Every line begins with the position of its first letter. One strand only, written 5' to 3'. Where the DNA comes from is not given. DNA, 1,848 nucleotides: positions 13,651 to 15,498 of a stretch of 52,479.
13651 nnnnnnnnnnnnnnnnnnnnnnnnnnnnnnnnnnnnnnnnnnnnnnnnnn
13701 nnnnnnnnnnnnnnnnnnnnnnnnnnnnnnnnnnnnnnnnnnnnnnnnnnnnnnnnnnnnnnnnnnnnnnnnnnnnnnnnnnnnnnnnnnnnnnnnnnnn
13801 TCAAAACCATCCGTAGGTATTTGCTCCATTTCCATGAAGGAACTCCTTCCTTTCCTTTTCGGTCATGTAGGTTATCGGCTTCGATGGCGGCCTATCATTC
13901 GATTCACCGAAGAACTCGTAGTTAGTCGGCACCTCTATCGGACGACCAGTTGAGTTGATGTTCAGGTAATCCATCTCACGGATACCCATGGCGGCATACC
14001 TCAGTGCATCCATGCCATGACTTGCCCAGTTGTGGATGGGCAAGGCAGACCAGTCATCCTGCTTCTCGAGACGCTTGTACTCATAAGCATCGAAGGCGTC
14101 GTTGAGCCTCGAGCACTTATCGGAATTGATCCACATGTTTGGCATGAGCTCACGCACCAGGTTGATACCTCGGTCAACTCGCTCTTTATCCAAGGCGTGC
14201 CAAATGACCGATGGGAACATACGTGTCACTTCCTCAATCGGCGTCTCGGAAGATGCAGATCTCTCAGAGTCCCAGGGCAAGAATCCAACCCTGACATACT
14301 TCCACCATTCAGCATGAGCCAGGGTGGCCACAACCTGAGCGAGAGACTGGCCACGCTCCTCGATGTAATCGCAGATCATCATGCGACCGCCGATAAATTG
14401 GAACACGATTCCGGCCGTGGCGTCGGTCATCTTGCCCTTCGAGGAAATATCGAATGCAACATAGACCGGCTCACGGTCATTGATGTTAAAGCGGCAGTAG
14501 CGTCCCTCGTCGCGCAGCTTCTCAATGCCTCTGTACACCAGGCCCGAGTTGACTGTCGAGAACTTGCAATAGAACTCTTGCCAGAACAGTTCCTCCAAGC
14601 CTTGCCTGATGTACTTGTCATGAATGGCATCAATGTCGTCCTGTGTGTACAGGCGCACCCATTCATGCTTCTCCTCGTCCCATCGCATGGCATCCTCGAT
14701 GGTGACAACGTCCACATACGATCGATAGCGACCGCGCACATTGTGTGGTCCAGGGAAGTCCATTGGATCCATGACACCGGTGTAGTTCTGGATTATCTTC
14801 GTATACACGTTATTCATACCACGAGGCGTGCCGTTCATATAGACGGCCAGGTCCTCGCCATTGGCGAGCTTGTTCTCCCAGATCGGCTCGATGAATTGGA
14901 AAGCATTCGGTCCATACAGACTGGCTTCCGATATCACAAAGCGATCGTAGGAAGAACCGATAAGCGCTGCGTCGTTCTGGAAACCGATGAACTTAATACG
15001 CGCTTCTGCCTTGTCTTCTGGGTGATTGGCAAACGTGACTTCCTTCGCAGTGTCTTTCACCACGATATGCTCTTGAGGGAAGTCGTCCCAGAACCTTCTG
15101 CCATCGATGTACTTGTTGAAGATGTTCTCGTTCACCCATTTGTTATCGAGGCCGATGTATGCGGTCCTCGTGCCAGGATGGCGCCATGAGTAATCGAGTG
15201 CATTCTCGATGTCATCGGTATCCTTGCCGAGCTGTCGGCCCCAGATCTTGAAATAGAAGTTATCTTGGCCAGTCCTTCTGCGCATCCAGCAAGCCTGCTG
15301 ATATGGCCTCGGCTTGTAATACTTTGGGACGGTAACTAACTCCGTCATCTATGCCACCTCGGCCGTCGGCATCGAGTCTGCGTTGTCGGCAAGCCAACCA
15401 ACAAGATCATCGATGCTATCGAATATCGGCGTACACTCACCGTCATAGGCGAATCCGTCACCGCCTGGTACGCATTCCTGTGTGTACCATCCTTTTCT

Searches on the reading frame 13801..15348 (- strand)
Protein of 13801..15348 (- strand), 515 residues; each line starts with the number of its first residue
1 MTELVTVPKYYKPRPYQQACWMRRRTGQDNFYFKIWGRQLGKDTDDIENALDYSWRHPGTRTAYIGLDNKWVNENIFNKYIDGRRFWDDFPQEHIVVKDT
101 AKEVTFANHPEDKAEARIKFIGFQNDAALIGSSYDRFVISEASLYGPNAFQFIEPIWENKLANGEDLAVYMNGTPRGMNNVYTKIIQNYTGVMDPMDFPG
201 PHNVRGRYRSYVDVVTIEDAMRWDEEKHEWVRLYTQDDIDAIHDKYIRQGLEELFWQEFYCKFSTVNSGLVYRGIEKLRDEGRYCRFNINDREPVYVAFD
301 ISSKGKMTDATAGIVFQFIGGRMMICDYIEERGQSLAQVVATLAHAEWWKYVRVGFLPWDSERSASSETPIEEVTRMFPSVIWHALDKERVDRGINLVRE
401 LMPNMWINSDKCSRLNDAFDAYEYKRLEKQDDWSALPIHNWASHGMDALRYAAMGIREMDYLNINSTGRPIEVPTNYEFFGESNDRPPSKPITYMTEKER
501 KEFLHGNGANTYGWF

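Call 47: search_protein_families(library=phrogs, proteins=[window:13801-15348:-], max_evalue=0.0001)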
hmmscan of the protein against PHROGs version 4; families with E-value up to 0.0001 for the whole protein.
window:13801-15348:- (515 aa): 2 families
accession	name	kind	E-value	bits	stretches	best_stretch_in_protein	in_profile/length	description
phrog_2472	-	unknown function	3.2e-10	40.9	1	277-454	126-306/324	-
phrog_6672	-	head and packaging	1e-05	26.1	1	389-453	66-126/145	terminase large subunit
